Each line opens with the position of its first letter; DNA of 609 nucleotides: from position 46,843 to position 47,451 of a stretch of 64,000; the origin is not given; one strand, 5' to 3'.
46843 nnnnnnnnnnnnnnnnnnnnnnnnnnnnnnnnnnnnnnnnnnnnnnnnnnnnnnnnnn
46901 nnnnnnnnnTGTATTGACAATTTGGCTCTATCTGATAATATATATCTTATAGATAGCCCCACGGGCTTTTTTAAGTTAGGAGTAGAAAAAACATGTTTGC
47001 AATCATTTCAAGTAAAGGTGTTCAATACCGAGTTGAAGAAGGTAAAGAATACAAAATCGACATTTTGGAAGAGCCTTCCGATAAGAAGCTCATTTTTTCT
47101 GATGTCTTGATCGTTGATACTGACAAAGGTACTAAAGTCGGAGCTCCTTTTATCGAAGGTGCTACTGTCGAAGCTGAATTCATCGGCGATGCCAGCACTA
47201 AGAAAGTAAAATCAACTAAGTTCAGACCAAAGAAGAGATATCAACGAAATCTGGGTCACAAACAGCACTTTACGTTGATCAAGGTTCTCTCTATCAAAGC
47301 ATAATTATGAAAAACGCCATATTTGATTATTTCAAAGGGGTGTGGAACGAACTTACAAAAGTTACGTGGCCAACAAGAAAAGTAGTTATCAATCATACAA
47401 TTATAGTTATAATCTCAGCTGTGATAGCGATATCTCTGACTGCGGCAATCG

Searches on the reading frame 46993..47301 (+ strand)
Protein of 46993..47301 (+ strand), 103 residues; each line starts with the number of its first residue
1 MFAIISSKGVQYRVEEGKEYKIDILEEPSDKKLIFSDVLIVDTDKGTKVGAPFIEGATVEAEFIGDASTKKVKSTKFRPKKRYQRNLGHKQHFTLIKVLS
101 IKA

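Call 94: search_protein_families(library=pfam, proteins=[window:46993-47301:+], max_evalue=0.001)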
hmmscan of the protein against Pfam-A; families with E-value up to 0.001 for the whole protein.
window:46993-47301:+ (103 aa): 1 family
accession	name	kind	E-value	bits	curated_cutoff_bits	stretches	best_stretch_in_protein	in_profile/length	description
PF00829.26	Ribosomal_L21p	-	9.2e-28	96.9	27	1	1-101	1-99/99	Ribosomal prokaryotic L21 protein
